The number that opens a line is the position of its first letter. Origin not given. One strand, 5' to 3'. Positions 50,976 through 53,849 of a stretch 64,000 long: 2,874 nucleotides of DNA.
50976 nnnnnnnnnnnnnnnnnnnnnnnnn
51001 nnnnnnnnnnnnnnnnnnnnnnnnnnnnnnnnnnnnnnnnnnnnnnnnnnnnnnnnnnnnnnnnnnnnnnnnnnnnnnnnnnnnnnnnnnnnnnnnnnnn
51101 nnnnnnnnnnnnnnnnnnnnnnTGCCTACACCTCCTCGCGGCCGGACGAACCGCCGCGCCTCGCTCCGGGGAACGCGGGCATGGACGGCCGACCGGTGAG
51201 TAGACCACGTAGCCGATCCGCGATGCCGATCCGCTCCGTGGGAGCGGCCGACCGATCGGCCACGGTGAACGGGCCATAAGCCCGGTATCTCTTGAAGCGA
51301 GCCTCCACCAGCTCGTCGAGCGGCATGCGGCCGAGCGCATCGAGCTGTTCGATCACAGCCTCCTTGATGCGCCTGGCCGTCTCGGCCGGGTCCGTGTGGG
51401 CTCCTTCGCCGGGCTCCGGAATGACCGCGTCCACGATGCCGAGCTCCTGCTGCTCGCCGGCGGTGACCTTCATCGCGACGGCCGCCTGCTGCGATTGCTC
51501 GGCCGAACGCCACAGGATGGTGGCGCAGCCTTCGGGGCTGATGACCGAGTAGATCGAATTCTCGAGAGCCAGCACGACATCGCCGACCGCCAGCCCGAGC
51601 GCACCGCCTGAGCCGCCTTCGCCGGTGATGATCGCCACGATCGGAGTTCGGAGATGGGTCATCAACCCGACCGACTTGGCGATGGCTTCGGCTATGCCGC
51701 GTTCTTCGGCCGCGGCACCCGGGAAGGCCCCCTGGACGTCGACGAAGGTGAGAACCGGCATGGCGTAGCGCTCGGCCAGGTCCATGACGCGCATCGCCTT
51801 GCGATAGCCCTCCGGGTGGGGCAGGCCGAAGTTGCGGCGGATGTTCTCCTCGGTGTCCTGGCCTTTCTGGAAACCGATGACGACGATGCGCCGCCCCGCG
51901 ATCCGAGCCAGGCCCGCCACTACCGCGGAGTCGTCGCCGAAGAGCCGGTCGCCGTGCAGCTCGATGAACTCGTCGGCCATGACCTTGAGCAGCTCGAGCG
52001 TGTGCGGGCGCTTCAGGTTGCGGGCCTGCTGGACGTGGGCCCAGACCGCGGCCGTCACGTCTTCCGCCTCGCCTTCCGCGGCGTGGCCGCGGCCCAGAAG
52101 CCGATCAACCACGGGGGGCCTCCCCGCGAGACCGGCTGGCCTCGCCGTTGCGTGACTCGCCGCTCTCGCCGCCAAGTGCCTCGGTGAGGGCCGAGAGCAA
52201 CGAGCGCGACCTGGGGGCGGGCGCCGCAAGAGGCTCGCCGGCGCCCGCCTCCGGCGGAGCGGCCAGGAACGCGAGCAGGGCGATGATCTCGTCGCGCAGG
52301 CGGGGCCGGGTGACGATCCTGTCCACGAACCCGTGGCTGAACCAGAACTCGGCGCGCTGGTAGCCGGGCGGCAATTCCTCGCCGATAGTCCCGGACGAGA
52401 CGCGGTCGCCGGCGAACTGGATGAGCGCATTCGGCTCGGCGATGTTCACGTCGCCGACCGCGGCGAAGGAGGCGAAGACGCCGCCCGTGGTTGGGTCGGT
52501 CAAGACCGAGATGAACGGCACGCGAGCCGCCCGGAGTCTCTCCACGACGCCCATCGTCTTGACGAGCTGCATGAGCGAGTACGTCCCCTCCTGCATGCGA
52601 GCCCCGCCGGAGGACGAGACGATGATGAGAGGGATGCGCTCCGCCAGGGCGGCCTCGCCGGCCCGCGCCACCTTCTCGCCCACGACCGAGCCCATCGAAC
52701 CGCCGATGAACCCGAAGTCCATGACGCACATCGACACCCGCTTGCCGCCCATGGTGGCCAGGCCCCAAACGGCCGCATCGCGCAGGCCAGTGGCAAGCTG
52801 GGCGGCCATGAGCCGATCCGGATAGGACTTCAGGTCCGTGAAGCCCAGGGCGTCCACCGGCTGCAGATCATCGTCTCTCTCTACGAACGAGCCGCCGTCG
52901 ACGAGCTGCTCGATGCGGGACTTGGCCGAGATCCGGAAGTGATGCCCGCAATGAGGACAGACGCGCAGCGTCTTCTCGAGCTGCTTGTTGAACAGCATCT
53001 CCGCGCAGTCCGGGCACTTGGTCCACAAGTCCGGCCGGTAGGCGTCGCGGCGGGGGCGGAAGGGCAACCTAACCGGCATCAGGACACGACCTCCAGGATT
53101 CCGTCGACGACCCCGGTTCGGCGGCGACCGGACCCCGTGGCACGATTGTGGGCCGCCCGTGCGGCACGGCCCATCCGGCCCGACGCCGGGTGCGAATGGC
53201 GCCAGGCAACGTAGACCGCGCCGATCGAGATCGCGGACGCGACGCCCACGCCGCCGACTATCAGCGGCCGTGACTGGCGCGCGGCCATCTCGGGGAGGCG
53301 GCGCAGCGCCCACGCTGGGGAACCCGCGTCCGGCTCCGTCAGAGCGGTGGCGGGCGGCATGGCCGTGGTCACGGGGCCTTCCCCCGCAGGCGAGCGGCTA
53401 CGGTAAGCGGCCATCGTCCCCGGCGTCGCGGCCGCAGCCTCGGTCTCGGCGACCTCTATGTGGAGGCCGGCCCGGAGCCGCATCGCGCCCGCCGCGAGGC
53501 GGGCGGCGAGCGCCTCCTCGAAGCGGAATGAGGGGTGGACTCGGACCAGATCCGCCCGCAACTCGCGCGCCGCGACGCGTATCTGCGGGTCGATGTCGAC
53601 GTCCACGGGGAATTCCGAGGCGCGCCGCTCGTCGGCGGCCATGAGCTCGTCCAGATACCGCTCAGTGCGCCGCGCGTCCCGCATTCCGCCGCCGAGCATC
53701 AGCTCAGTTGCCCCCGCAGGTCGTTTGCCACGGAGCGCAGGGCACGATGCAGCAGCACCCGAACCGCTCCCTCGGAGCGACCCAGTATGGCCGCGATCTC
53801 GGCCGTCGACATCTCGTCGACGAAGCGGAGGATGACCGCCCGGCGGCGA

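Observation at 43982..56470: Thirteen-gene co-directional run linking lysC and birA, an ECF sigma/anti-sigma pair, all ACC subunits and FAS II genes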

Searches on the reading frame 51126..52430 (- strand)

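Call 4: search_protein_families(library=pfam, proteins=[window:51126-52430:-], max_evalue=0.01)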
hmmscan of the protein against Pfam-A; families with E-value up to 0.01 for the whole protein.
window:51126-52430:- (434 aa): 3 families
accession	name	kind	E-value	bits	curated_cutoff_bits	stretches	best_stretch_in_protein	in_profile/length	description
PF03255.19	ACCA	-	4.4e-112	374.7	23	1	129-386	53-310/310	Acetyl co-enzyme A carboxylase carboxyltransferase-like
PF01039.27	Carboxyl_trans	-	3.2e-20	72.7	22.3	1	169-356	283-472/493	Carboxyl transferase domain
PF00378.25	ECH_1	-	0.007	16.2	27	0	240-361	67-196/251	Enoyl-CoA hydratase/isomerase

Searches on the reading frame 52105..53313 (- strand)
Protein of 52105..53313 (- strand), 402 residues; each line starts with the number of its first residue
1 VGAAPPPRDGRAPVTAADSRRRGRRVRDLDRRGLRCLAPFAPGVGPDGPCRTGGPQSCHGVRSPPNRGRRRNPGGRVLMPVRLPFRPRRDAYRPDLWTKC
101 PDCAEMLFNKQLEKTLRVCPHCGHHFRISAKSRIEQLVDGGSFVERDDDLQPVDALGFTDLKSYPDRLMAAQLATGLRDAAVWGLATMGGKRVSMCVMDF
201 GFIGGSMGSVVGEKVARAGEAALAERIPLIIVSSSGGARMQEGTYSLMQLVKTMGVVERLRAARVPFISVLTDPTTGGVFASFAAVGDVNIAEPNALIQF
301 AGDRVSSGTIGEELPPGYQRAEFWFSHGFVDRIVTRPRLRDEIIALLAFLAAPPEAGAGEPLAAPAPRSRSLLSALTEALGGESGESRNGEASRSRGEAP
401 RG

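Call 4: search_protein_families(library=pfam, proteins=[window:52105-53313:-], max_evalue=0.01)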
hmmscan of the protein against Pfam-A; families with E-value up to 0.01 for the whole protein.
window:52105-53313:- (402 aa): 2 families
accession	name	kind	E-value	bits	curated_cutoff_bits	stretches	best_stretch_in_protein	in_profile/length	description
PF01039.27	Carboxyl_trans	-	3.6e-17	62.6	22.3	1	131-313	11-180/493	Carboxyl transferase domain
PF17848.7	Zn_ribbon_ACC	-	1.8e-10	41.2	24.5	1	97-122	1-26/26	Acetyl-CoA carboxylase zinc finger domain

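Call 7: search_protein_families(library=ncbifam, proteins=[window:52105-53079:-], max_evalue=0.01)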
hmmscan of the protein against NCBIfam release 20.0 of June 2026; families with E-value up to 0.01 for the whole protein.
window:52105-53079:- (324 aa): 4 families
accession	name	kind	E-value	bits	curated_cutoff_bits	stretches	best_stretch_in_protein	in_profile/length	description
TIGR00515.1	accD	equivalog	5.4e-102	341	317.45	1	11-272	18-279/285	acetyl-CoA carboxylase, carboxyltransferase subunit beta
TIGR01117.1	mmdA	subfamily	2.9e-15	56.1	998.8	1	49-236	30-204/512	methylmalonyl-CoA decarboxylase subunit alpha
TIGR03133.1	malonate_beta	equivalog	2e-14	53.5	278.15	1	50-229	6-180/274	biotin-independent malonate decarboxylase subunit beta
NF005530.0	PRK07189.1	equivalog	4.9e-14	52.1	228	1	48-196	14-156/303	biotin-independent malonate decarboxylase subunit beta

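Call 9: find_related_loci(query=window:52105-53079:-, collection=genome_contigs, flank=10000)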
Query window:52105-53079:- (324 aa) in genome_contigs; peptide patterns used: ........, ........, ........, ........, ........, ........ (x = any residue, [..] = any of these).
600 stretches matched a pattern (row limit reached: there are more); 18 encode a relative of the query (tblastn E <= 1e-3); 18 distinct loci.
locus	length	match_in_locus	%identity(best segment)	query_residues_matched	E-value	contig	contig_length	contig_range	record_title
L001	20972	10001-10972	89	1-324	0e+0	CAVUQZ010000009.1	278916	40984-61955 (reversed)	MAG: uncultured Chloroflexia bacterium isolate MFD01299.bin.2.22 genome assembly, contig: contig_49185, whole genome sho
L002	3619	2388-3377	83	1-324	0e+0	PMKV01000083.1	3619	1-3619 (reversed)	MAG: Chloroflexi bacterium isolate fen_1042 73.20120600_E1D.47_contig_31741, whole genome shotgun sequence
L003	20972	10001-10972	84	1-324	0e+0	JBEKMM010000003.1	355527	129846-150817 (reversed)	MAG: Candidatus Limnocylindrales bacterium isolate SPRUCE 394 SPRUCE_394_3, whole genome shotgun sequence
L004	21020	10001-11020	80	1-324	9e-180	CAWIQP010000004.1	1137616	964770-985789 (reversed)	MAG: uncultured Chloroflexia bacterium isolate MFD01689.bin.1.101 genome assembly, contig: contig_26210, whole genome sh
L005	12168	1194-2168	83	1-324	2e-179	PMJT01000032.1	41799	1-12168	MAG: Chloroflexi bacterium isolate fen_1046 73.20120600_E2D.42_contig_3962, whole genome shotgun sequence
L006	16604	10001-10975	82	1-324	1e-177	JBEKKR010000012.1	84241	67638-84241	MAG: Candidatus Limnocylindrales bacterium isolate SPRUCE 351 SPRUCE_351_12, whole genome shotgun sequence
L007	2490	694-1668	82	1-324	0e+0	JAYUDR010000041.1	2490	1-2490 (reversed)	MAG: Chloroflexota bacterium isolate GFS_7238 GFS_7238_40, whole genome shotgun sequence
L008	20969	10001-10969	83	1-324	6e-176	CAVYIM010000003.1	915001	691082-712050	MAG: uncultured Chloroflexia bacterium isolate MFD01476.bin.2.191 genome assembly, contig: contig_21535, whole genome sh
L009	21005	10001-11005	78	1-324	2e-173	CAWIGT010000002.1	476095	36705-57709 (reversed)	MAG: uncultured Chloroflexia bacterium isolate MFD05502.bin.2.33 genome assembly, contig: contig_21248, whole genome sho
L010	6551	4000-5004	78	1-324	7e-172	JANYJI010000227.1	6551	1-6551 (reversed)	MAG: Chloroflexi bacterium isolate GL140_3_metabinner_90 GL140_3_k141_2435231, whole genome shotgun sequence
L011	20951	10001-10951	80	1-324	2e-169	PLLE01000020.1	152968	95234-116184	MAG: Chloroflexi bacterium isolate fen_1079 73.20120800_E3X.6_contig_741, whole genome shotgun sequence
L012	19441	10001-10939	67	1-308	3e-135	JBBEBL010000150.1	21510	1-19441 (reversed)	MAG: Chloroflexota bacterium isolate LejiaF_70_36 Lejia_F_3553_length_21510_cov_20, whole genome shotgun sequence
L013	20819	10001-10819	72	1-272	2e-131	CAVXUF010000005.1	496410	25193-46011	MAG: uncultured Chloroflexia bacterium isolate MFD04651.bin.2.42 genome assembly, contig: contig_8212, whole genome shot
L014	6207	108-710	68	95-294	1e-80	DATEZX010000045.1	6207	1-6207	MAG TPA_asm: Candidatus Limnocylindrales bacterium isolate SMAG_U8486 k141_626999, whole genome shotgun sequence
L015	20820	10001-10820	75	1-272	1e-114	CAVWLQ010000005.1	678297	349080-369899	MAG: uncultured Chloroflexia bacterium isolate MFD09368.bin.2.48 genome assembly, contig: contig_29640, whole genome sho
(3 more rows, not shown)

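Call 66: find_related_loci(query=A3, collection=metagenome_contigs, flank=6000)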
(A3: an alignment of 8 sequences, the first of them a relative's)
Query A3 (212 aa) in metagenome_contigs; peptide patterns used: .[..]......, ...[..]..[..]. (x = any residue, [..] = any of these).
600 stretches matched a pattern (row limit reached: there are more); 409 encode a relative of the query (tblastn E <= 1e-3); the best 80 are kept; 80 distinct loci.
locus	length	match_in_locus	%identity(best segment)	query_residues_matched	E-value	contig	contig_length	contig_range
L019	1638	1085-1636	76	1-183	3e-89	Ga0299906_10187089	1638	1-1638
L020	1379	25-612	61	1-192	1e-70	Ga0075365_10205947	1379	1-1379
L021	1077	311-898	59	12-207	1e-71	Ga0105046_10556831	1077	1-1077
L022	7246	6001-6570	59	5-193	4e-62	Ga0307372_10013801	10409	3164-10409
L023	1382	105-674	56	7-192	1e-62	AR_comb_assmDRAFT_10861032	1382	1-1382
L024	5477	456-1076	52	12-189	2e-56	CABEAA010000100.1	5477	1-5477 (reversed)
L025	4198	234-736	75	1-189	6e-56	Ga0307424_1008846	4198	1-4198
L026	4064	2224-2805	55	6-196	6e-55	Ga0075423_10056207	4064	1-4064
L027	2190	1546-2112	55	15-189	1e-54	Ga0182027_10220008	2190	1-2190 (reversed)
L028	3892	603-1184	55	6-196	2e-54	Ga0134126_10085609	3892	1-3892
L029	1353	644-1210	56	12-196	2e-55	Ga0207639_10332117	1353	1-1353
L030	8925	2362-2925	55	5-193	1e-52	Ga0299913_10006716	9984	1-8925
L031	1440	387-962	51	6-193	2e-54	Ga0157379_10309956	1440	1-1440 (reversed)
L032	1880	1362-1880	60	12-176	7e-53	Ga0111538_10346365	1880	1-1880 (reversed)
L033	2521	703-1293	54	12-192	2e-50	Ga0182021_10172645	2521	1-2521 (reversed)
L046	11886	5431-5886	45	35-189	2e-28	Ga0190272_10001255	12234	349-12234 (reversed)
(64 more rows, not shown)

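Call 75: find_homologous_proteins(query=L046:8371-8829:+, max_evalue=0.001)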
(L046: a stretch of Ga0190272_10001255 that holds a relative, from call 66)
Query L046:8371-8829:+ (153 aa): 1774 proteins with E <= 0.001 among 2154 candidates; the best 120 are listed.
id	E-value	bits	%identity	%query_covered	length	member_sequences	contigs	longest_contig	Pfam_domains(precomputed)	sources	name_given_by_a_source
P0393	4.7e-89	314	100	100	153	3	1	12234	PF00364.29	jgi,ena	-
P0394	1.0e-77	277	91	100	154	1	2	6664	PF00364.29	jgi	jgi:acetyl-CoA carboxylase biotin carboxyl carrier protein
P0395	1.4e-75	270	89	100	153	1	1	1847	PF00364.29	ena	-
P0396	1.6e-71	257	84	100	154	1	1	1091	PF00364.29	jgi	jgi:acetyl-CoA carboxylase biotin carboxyl carrier protein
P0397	4.7e-70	252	84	100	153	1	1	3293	PF00364.29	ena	-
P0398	7.3e-70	252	84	100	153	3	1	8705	PF00364.29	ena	-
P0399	1.8e-69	250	85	100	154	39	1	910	PF00364.29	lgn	-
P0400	2.0e-69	250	82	100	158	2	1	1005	PF00364.29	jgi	jgi:acetyl-CoA carboxylase biotin carboxyl carrier protein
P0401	2.8e-69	250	82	100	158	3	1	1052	PF00364.29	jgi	jgi:acetyl-CoA carboxylase biotin carboxyl carrier protein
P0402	4.9e-69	249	85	100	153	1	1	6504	PF00364.29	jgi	jgi:acetyl-CoA carboxylase biotin carboxyl carrier protein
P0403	6.1e-69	249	84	100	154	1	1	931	PF00364.29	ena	-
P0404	8.1e-69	248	85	100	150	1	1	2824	PF00364.29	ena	-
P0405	1.4e-68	247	83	100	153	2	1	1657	PF00364.29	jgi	-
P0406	3.5e-68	246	82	100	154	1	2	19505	PF00364.29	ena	-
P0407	3.5e-68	246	82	100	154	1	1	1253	PF00364.29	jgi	jgi:acetyl-CoA carboxylase biotin carboxyl carrier protein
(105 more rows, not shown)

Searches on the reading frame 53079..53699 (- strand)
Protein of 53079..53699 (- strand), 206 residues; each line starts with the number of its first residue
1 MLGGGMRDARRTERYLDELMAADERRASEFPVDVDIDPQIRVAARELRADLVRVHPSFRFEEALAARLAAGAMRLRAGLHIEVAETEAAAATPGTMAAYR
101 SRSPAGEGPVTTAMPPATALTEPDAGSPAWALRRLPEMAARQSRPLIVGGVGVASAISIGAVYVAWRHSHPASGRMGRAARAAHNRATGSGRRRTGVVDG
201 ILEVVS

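Call 4: search_protein_families(library=pfam, proteins=[window:53079-53699:-], max_evalue=0.01)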
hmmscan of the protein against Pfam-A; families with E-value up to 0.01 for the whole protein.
window:53079-53699:- (206 aa): 0 families

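Call 7: search_protein_families(library=ncbifam, proteins=[window:53079-53699:-], max_evalue=0.01)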
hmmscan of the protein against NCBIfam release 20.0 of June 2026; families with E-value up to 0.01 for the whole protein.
window:53079-53699:- (206 aa): 0 families

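Call 24: search_solved_structures(query=window:53079-53699:-, max_evalue=10)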
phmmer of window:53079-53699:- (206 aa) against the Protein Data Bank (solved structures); distinct sequences matched with E-value up to 10: 1.
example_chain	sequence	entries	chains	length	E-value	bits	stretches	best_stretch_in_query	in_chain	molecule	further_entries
2iuu_A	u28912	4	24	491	0.52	13.6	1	67-153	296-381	DNA TRANSLOCASE FTSK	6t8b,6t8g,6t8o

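Call 34: find_homologous_proteins(query=window:53079-53699:-, max_evalue=0.001)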
Query window:53079-53699:- (206 aa): 689 proteins with E <= 0.001 among 8000 candidates; the best 120 are listed.
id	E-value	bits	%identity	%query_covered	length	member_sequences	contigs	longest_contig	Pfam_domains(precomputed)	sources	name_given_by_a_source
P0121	9.3e-109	380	89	100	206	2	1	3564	-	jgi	jgi:hypothetical protein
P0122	8.0e-108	377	88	100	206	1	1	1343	-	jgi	jgi:hypothetical protein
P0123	1.4e-105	369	87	100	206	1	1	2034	-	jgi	jgi:hypothetical protein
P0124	2.1e-97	343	82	100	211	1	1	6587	-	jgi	jgi:hypothetical protein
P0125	1.8e-96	340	82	100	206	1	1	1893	-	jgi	jgi:hypothetical protein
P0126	1.6e-94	333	82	100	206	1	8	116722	-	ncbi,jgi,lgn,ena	jgi:hypothetical protein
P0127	5.1e-94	332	80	100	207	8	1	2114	-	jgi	jgi:hypothetical protein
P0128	2.1e-92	326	81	100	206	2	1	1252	-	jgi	jgi:hypothetical protein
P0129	3.5e-92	326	79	100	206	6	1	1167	-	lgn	-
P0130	1.5e-90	320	80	100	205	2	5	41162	-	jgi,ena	jgi:hypothetical protein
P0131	4.3e-90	319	77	100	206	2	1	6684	-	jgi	jgi:hypothetical protein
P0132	1.2e-89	317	79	100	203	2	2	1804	-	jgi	jgi:hypothetical protein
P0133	6.1e-89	315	79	100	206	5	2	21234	-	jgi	jgi:hypothetical protein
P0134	3.0e-88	313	77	100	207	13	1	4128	-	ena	-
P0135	2.6e-87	310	77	100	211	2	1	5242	-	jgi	jgi:hypothetical protein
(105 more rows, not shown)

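Call 41: predict_structure(alignment_id=A1)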
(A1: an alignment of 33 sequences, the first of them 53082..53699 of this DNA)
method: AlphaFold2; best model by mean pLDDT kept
length: 206 residues; sequences in the alignment: 33
mean_pLDDT: 53.6   pTM: 0.17
mean pLDDT of the five models: 53.6, 46.4, 45.5, 45.3, 45.2
residues with pLDDT >= 90: 0; 70-90: 11; 50-70: 120; < 50: 75
segments of 3 or more residues with pLDDT < 50: 82-122, 124-127, 129-133, 137-144, 148-155
pLDDT, mean of each block of 10 residues (from residue 1): 56 70 60 62 65 55 67 63 46 45 39 40 41 48 45 49 61 57 53 52 50
secondary structure, 60 per line:
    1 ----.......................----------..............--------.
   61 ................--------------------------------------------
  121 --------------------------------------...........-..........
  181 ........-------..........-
elements in order: H5-27 H38-51 H60-76 H159-169 H171-188 H196-205

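Call 56: search_solved_structures(query=A1, max_evalue=10)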
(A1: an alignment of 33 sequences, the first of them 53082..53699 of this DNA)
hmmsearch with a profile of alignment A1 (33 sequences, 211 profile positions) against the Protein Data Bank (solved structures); distinct sequences matched with E-value up to 10: 0.

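Call 57: search_protein_families(library=pfam, alignment_id=A1, max_evalue=1)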
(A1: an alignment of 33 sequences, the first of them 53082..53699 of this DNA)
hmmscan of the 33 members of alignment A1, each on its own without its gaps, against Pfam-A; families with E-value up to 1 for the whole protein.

A. member 1, window:53082-53699:- (206 aa): 0 families

B. families by the number of members that match (of 33 scanned): 4 families
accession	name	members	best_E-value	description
PF01744.25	GLTT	1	0.014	GLTT repeat (6 copies)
PF01580.24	FtsK_SpoIIIE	1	0.12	FtsK/SpoIIIE family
PF14451.12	Ub-Mut7C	1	0.2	Mut7-C ubiquitin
PF19795.4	DUF6279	1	0.22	Family of unknown function (DUF6279)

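Call 83: fold_search(model_id=the predicted structure, library=pdb)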
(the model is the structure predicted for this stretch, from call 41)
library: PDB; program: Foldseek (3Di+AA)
matches with E <= 10: 1; with E <= 0.001: 0
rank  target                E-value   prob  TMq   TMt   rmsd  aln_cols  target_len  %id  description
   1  4zku_A                4.5e+00  0.03  0.16  0.18  50.6       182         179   19  P22 Tail Needle Gp26 crystallized at pH 10.0 (released 2015-06-10)
